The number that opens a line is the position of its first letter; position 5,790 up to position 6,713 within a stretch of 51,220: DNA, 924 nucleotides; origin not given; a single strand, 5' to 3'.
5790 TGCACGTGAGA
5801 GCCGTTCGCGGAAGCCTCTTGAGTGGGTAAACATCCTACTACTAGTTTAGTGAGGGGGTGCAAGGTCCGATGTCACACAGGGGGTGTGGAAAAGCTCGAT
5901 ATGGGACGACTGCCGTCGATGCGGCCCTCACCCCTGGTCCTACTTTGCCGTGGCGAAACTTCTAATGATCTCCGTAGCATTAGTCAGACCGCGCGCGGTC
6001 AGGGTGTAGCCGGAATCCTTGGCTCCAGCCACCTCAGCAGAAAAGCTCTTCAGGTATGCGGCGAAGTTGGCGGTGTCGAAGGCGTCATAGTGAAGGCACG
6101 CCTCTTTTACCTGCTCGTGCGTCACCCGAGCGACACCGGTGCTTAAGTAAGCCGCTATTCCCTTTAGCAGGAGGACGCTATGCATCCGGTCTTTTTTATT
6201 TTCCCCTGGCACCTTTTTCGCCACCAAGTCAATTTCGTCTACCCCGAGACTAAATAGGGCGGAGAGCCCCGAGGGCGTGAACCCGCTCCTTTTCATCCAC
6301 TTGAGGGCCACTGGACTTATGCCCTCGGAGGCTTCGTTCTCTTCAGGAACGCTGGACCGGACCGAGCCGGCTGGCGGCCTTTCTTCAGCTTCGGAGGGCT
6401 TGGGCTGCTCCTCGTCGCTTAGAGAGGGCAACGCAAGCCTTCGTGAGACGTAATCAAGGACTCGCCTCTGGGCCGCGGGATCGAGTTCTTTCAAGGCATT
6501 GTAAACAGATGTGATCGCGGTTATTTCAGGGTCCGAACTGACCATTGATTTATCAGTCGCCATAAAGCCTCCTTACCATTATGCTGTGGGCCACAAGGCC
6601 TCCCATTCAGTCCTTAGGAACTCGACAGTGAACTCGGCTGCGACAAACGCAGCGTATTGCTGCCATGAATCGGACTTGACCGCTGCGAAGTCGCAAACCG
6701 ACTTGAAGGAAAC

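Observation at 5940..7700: Two-gene cassette (wHTH fused to a PNP/nucleosidase fold, plus an unknown partner): candidate undescribed defence or conflict system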

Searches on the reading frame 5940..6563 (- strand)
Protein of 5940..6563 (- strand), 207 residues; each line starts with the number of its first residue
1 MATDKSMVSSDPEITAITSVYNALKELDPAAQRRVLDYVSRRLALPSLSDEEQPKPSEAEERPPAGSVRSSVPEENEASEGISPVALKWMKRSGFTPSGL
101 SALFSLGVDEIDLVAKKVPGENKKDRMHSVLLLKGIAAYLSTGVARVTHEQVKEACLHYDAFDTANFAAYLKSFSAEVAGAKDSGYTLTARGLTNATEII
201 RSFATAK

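Call 3: search_protein_families(library=pfam, proteins=[window:5940-6563:-], max_evalue=1)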
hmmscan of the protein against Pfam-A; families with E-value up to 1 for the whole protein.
window:5940-6563:- (207 aa): 1 family
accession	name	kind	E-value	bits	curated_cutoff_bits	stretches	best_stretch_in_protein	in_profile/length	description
PF09179.16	TilS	-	0.078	13.7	21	1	23-50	5-32/67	TilS substrate binding domain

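Call 4: search_protein_families(library=padloc, proteins=[window:5940-6563:-], max_evalue=1)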
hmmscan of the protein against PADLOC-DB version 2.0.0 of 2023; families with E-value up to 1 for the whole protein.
window:5940-6563:- (207 aa): 0 families

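Call 5: search_protein_families(library=ncbifam, proteins=[window:5940-6563:-], max_evalue=1)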
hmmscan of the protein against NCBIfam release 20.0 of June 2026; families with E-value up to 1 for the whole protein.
window:5940-6563:- (207 aa): 0 families

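Call 7: search_protein_families(library=phrogs, proteins=[window:5940-6563:-], max_evalue=1)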
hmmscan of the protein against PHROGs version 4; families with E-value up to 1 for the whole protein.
window:5940-6563:- (207 aa): 1 family
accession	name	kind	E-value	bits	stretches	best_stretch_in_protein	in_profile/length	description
phrog_17965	-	unknown function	0.13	13.3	1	146-171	54-79/91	-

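Call 9: find_homologous_proteins(query=window:5940-6563:-)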
Query window:5940-6563:- (207 aa): 561 proteins with E <= 0.001 among 1095 candidates; the best 120 are listed.
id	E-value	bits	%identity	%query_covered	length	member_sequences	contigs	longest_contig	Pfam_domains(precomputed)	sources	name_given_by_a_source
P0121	1.3e-115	402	91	100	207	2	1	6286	-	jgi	jgi:hypothetical protein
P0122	5.3e-88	312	73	100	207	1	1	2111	-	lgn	-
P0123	4.1e-86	306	73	99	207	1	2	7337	-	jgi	jgi:hypothetical protein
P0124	1.8e-83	297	71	100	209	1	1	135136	-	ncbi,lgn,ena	-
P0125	2.3e-83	297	73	100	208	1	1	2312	-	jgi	jgi:hypothetical protein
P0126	2.8e-83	296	72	100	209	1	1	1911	-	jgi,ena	-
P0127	3.0e-83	296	74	100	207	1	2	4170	-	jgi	jgi:hypothetical protein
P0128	6.2e-82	292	71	98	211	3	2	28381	-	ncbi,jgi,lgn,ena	-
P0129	9.4e-82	291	68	100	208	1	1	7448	-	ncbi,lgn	-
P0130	1.3e-81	291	71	96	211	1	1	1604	-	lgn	-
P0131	3.8e-81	289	71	100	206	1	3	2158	-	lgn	-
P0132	1.2e-79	284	71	100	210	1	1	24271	-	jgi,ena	jgi:hypothetical protein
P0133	3.7e-79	283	68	96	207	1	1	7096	-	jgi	jgi:hypothetical protein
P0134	9.4e-78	278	65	97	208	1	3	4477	-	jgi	jgi:hypothetical protein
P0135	1.3e-77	278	65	100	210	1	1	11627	-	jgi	jgi:hypothetical protein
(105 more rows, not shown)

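Call 21: search_solved_structures(query=A1, max_evalue=10, show_alignments=2)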
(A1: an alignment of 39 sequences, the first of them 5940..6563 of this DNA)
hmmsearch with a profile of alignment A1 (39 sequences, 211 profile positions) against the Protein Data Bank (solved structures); distinct sequences matched with E-value up to 10: 1.
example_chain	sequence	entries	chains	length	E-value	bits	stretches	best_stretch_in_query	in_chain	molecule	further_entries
1ofc_X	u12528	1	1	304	1.3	11.8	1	38-128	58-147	ISWI PROTEIN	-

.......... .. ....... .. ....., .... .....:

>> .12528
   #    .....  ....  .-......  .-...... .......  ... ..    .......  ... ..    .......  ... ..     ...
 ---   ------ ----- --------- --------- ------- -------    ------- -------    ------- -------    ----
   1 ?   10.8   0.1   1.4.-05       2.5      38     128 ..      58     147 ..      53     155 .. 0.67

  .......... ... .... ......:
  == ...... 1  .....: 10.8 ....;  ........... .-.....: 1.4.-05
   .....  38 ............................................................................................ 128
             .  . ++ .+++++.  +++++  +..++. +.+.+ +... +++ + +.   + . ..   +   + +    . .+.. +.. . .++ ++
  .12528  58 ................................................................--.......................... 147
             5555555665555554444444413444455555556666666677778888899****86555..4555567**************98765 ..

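Call 23: search_protein_representatives(alignment_id=A1)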
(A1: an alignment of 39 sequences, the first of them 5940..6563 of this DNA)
Query: 39 sequences, 211 profile positions. Proteins with E-value up to 0.001 (for the whole library): 611; up to 1e-10: 350; up to 1e-30: 85. The best 150 are listed.
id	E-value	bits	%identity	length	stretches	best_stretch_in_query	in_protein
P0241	1.1e-82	293.0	-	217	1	3-209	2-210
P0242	3.4e-80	284.9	-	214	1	1-210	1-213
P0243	7.9e-79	280.4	-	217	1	3-209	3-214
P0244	1.1e-77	276.7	-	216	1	1-209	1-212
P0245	1.8e-76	272.7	-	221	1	6-207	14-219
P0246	3.5e-76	271.8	-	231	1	4-208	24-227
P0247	1.3e-75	270.0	-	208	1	7-208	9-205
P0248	5.3e-75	267.9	-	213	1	4-210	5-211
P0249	9.5e-75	267.1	-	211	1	7-209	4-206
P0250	3.6e-72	258.6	-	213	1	4-210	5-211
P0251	1.0e-71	257.2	-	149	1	67-210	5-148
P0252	1.0e-71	257.2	-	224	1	7-207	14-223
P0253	1.5e-71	256.6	-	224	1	7-209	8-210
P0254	2.7e-71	255.8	-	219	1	8-209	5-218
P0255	1.7e-69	249.9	-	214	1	1-209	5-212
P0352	5.3e-23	98.0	-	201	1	67-209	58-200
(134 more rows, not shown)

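Call 24: find_related_loci(query=A1, collection=genome_contigs, flank=6000)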
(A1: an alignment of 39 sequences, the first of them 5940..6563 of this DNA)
Query A1 (207 aa) in genome_contigs; peptide patterns used: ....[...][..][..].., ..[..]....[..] (x = any residue, [..] = any of these).
86 stretches matched a pattern; 38 encode a relative of the query (tblastn E <= 1e-3); 38 distinct loci.
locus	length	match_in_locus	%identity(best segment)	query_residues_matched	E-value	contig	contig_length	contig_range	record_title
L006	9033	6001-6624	71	1-206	2e-92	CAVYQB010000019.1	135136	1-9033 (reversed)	MAG: uncultured Acidobacteriota bacterium isolate MFD09222.bin.1.225 genome assembly, contig: contig_155880, whole genom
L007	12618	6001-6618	65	1-207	2e-83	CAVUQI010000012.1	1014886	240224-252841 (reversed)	MAG: uncultured Acidobacteriaceae bacterium isolate MFD05512.bin.1.66 genome assembly, contig: contig_6082, whole genome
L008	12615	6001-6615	60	4-206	8e-75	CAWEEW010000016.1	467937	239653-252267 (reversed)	MAG: uncultured Acidobacteriaceae bacterium isolate MFD01138.bin.2.60 genome assembly, contig: contig_9690, whole genome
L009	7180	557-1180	57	1-205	2e-74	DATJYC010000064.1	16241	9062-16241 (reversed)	MAG TPA_asm: Burkholderiales bacterium isolate SMAG_U15142 k141_2790754, whole genome shotgun sequence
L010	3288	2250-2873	54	1-201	2e-71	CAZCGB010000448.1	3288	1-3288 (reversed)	MAG TPA_asm: uncultured Isosphaeraceae bacterium isolate SRP173033_co1_410 genome assembly, contig: NODE_90550_length_32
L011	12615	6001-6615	54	5-204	2e-70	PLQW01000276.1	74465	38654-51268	MAG: Acidobacteriaceae bacterium isolate bog_382 73.20120700_S1X.44_contig_3284, whole genome shotgun sequence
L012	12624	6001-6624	55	1-203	6e-69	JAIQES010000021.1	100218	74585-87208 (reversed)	MAG: Terriglobia bacterium isolate SRVP_13 SR-VP_26_10_2019_1_100cm_scaffold_380, whole genome shotgun sequence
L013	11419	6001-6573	57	11-203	1e-68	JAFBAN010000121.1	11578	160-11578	MAG: Chitinophagaceae bacterium isolate CP_BM_RX_R9_32 BM_RX_R9_k147_1294354, whole genome shotgun sequence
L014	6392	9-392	79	79-206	5e-68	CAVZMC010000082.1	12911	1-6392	MAG: uncultured Acidobacteriaceae bacterium isolate MFD09222.bin.3.34 genome assembly, contig: contig_82456, whole genom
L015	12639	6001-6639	55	1-203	7e-68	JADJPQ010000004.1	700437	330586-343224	MAG: Planctomycetota bacterium isolate Fred_18-Q3-R57-64_BATAC.530 tig00004236-10-6998990, whole genome shotgun sequence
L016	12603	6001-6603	54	11-203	2e-65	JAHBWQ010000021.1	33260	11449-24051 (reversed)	MAG: Nitrospira sp. isolate ACE_NIT9 NIT9_21, whole genome shotgun sequence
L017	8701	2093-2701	54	5-203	9e-65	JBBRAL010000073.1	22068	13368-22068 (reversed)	MAG: Hyphomicrobiales bacterium isolate Co_metawrap_2293 Cmw_2293_k141_9221477_length_22068_cov_11.0000, whole genome sh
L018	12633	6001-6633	51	1-203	2e-64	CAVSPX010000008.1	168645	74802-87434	MAG: uncultured Alphaproteobacteria bacterium isolate MFD03044.bin.1.7 genome assembly, contig: contig_14498, whole geno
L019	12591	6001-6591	51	14-205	3e-64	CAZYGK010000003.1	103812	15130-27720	MAG TPA_asm: uncultured Flavobacteriaceae bacterium isolate SRP173033_co1_335 genome assembly, contig: NODE_260_length_1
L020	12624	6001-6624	52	3-204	3e-63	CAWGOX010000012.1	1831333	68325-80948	MAG: uncultured Acidobacteriaceae bacterium isolate MFD04540.bin.1.23 genome assembly, contig: contig_3124, whole genome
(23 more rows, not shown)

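Call 25: predict_structure(alignment_id=A1)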
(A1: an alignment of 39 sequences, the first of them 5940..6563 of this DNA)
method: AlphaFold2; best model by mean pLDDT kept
length: 207 residues; sequences in the alignment: 39
mean_pLDDT: 72.8   pTM: 0.53
mean pLDDT of the five models: 72.8, 72.5, 71.7, 70.7, 70.3
residues with pLDDT >= 90: 2; 70-90: 148; 50-70: 18; < 50: 39
segments of 3 or more residues with pLDDT < 50: 1-9, 49-76
pLDDT, mean of each block of 10 residues (from residue 1): 42 76 80 79 61 36 39 48 80 81 70 73 87 88 86 85 83 87 87 88 72
secondary structure, 60 per line:
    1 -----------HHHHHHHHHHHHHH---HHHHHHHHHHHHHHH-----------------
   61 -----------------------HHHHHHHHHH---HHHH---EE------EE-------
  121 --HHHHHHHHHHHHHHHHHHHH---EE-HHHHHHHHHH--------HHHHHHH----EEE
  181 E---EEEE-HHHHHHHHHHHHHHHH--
elements in order: H12-25 H29-43 H84-93 H97-100 H123-142 H149-158 H167-173 E178-181 E185-188 H190-205

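Call 29: fold_search(model_id=the predicted structure, library=pdb)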
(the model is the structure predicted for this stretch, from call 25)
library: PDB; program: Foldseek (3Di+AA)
matches with E <= 10: 432; with E <= 0.001: 0
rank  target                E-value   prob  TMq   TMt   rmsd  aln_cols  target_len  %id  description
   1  1fnn_A                8.8e-02  0.87  0.27  0.16   8.4       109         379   12  CRYSTAL STRUCTURE OF CDC6P FROM PYROBACULUM AEROPHILUM (released 2000-10-04)
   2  9rvy_C                1.2e-01  0.60  0.25  0.32  20.8       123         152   15  Egalitarian-BicD in complex with K10 TLS RNA (Structure A) (released 2026-03-25)
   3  2co5_B                1.5e-01  0.95  0.30  0.58   4.4        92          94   14  F93 FROM STIV, a winged-helix DNA-binding protein (released 2006-05-31)
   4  2hr3_B                1.7e-01  0.85  0.26  0.37   4.1        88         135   16  Crystal structure of putative transcriptional regulator protein from Pseudomonas aeruginosa PA01 at 2.4 A resolution (released 2006-09-19)
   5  9rvz_C                1.8e-01  0.51  0.25  0.32  21.1       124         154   14  Egalitarian-BicD in complex with K10 TLS RNA (Structure B) (released 2026-03-25)
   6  2mc3_MODEL_1_A        2.2e-01  0.80  0.28  0.49   6.2        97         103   16  NMR solution structure of the winged-helix domain from MUS81 structure-specific endonuclease (released 2013-09-18)
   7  4aih_A                3.1e-01  0.77  0.27  0.38   4.1        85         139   13  Crystal structure of RovA from Yersinia in its free form (released 2012-09-12)
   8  9f26_C                4.5e-01  0.51  0.22  0.47   8.5        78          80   13  Crystal structure of the PriS_PriL-Rpa2WH ternary complex from P. abyssi (released 2024-12-04)
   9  2doa_MODEL_1_A        4.5e-01  0.47  0.25  0.43   6.7       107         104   14  Solution structure of the helical domain in human Eleven-nineteen lysine-rich leukemia protein ELL (released 2007-05-22)
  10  2hr3_A                4.7e-01  0.69  0.27  0.37   4.0        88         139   16  Crystal structure of putative transcriptional regulator protein from Pseudomonas aeruginosa PA01 at 2.4 A resolution (released 2006-09-19)
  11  5f8e_A                4.7e-01  0.57  0.26  0.16   4.8        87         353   17  Rv2258c-SAH (released 2016-06-29)
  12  2v1n_MODEL_1_A        4.7e-01  0.28  0.23  0.36   5.1        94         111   16  SOLUTION STRUCTURE OF THE REGION 51-160 OF HUMAN KIN17 REVEALS A WINGED HELIX FOLD (released 2007-11-27)
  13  5uj7_D                5.0e-01  0.66  0.28  0.17   4.7        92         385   10  Structure of the active form of human Origin Recognition Complex ATPase motor module, complex subunitS 1, 4, 5 (released 2017-02-08)
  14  5zyr_A                5.6e-01  0.75  0.28  0.20   3.6        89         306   15  Crystal structure of the reductase (C1) component of p-hydroxyphenylacetate 3-hydroxylase (HPAH) from Acinetobacter ba (released 2019-06-05)
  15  6u42_6I               5.6e-01  0.11  0.23  0.16  17.9       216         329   14  Natively decorated ciliary doublet microtubule (released 2019-11-13)
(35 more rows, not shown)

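Call 56: find_homologous_proteins(query=P0352)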
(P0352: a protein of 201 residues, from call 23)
Query P0352 (201 aa): 19 proteins with E <= 0.001 among 142 candidates.
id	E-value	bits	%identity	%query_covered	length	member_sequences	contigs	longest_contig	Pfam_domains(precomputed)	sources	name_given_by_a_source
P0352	4.6e-129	446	100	100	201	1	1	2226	-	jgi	-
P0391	2.1e-91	323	75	99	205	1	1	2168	-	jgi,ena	jgi:hypothetical protein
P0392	2.9e-63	231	55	99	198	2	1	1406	-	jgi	jgi:hypothetical protein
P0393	1.0e-62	230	53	99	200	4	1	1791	-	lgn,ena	-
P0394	1.1e-62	230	66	80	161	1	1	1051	-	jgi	jgi:predicted XRE-type DNA-binding protein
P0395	5.0e-62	227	53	98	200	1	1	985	-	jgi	jgi:hypothetical protein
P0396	2.4e-61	225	53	95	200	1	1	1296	-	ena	-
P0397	2.9e-61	225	53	99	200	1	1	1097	-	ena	-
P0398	2.1e-60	222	52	99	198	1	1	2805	-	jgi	jgi:hypothetical protein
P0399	1.6e-59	219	54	99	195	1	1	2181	-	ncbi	-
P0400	1.9e-58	216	53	99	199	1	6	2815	-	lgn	-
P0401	3.2e-58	215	52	98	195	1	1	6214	-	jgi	jgi:hypothetical protein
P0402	1.6e-56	209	49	98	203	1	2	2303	-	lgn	-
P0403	6.7e-56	207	50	99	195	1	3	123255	-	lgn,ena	-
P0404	1.2e-54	203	51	99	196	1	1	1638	-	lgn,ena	-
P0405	6.5e-47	178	47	100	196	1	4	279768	-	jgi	jgi:hypothetical protein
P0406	1.9e-42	163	45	96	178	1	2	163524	-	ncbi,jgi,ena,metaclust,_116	metaclust:\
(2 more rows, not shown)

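Call 57: find_encoding_contigs(protein=P0403, flank=7000, max_places=2)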
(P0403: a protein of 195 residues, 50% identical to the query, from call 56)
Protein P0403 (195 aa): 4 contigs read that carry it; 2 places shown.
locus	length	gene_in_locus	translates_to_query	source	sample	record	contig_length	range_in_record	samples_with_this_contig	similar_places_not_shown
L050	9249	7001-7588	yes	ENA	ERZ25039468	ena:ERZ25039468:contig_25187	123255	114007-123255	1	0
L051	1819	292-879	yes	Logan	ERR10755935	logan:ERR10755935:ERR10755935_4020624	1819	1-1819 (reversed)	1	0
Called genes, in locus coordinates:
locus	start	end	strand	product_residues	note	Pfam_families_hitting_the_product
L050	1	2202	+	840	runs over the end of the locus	PF01108:Tissue_fac (faint), PF00041:fn3 (weak), PF25833:Fn3_SaeA_3rd (faint), PF24489:Ig_J_second (faint), PF00041:fn3, PF12891:Glyco_hydro_44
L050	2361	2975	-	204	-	PF01782:RimM, PF24986:PRC_RimM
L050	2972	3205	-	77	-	PF13083:KH_KhpA-B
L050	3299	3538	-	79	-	PF00886:Ribosomal_S16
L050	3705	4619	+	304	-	PF00515:TPR_1 (faint), PF07719:TPR_2 (faint), PF13432:TPR_16, PF14559:TPR_19 (weak)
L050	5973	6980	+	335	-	PF01656:CbiA, PF02374:ArsA_ATPase (weak), PF13614:AAA_31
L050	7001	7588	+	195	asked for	-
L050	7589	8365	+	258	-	-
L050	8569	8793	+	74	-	PF04255:DUF433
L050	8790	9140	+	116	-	PF18478:PIN_10 (faint), PF18480:DUF5615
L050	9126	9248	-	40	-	?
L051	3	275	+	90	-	?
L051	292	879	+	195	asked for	-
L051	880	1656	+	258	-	-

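Call 58: find_encoding_contigs(protein=P0405, flank=7000, max_places=2)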
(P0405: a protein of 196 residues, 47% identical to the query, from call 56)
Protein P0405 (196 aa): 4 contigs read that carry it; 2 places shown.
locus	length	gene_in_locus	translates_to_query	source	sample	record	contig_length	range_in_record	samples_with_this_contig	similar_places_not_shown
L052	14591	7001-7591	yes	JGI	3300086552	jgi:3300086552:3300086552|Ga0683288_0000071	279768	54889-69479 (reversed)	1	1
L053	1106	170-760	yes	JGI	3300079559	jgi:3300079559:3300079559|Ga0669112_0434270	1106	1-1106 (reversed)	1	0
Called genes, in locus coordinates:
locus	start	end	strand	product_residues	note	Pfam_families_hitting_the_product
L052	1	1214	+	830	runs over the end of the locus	PF00133:tRNA-synt_1, PF09334:tRNA-synt_1g, PF13603:tRNA-synt_1_2, PF00133:tRNA-synt_1, PF08264:Anticodon_1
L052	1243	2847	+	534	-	PF00117:GATase, PF07722:Peptidase_C26 (weak), PF02540:NAD_synthase (weak), PF00958:GMP_synt_C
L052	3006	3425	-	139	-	PF13560:HTH_31, PF12844:HTH_19, PF01381:HTH_3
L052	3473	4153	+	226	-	PF07638:Sigma70_ECF (weak), PF04542:Sigma70_r2, PF04545:Sigma70_r4 (weak), PF08281:Sigma70_r4_2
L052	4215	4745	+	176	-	-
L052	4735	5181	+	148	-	PF07813:LTXXQ (faint)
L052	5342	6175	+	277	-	PF00005:ABC_tran, PF13304:AAA_21 (faint)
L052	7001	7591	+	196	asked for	-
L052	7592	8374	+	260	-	-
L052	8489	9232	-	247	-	PF27235:AF_1680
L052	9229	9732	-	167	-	-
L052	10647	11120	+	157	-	PF00436:SSB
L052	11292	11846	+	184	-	PF01797:Y1_Tnp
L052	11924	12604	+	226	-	PF16694:Cytochrome_P460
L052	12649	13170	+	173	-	PF00484:Pro_CA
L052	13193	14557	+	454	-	PF06441:EHN, PF00561:Abhydrolase_1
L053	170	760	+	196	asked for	-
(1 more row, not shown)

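Call 59: find_encoding_contigs(protein=P0406, flank=7000, max_places=2)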
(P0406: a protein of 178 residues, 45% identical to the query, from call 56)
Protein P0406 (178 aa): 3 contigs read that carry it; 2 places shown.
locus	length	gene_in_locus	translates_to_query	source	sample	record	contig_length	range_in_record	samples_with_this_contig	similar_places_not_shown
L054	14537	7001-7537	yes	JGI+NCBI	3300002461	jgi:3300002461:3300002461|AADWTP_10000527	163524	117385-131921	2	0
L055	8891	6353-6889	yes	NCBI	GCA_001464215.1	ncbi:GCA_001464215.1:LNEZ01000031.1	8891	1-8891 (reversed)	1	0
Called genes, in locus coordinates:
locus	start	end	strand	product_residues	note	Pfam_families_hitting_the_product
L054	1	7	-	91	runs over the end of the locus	PF14542:Acetyltransf_CG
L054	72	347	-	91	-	PF14542:Acetyltransf_CG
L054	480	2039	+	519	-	PF00501:AMP-binding, PF13193:AMP-binding_C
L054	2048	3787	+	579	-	PF02776:TPP_enzyme_N, PF00205:TPP_enzyme_M, PF02775:TPP_enzyme_C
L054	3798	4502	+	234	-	PF00106:adh_short, PF13561:adh_short_C2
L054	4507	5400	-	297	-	PF01135:PCMT, PF01209:Ubie_methyltran, PF05175:MTS (faint), PF13489:Methyltransf_23, PF13847:Methyltransf_31, PF08241:Methyltransf_11, PF08242:Methyltransf_12, PF13649:Methyltransf_25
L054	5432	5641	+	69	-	-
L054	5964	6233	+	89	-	-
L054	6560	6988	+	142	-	-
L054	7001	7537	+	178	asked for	-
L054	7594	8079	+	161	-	-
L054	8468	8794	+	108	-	PF27235:AF_1680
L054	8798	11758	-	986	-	PF02463:SMC_N (faint), PF03193:RsgA_GTPase (faint), PF13555:AAA_29 (faint), PF17760:UvrA_inter, PF00684:DnaJ_CXXCXGXG (faint), PF17755:UvrA_DNA-bind, PF00005:ABC_tran (weak)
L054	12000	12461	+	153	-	PF13298:LigD_N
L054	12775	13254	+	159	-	PF00436:SSB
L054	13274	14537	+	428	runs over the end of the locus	PF00106:adh_short (weak), PF01073:3Beta_HSD (weak), PF01370:Epimerase, PF04321:RmlD_sub_bind (weak), PF07993:NAD_binding_4 (faint), PF13460:NAD_binding_10, PF13781:DoxX_3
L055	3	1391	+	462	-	?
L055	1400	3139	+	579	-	PF02776:TPP_enzyme_N, PF00205:TPP_enzyme_M, PF02775:TPP_enzyme_C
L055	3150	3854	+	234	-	PF00106:adh_short, PF13561:adh_short_C2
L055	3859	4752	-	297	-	PF01135:PCMT, PF01209:Ubie_methyltran, PF05175:MTS (faint), PF13489:Methyltransf_23, PF13847:Methyltransf_31, PF08241:Methyltransf_11, PF08242:Methyltransf_12, PF13649:Methyltransf_25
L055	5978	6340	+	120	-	-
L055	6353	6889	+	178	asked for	-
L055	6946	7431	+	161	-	-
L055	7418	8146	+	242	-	PF27235:AF_1680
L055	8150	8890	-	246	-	?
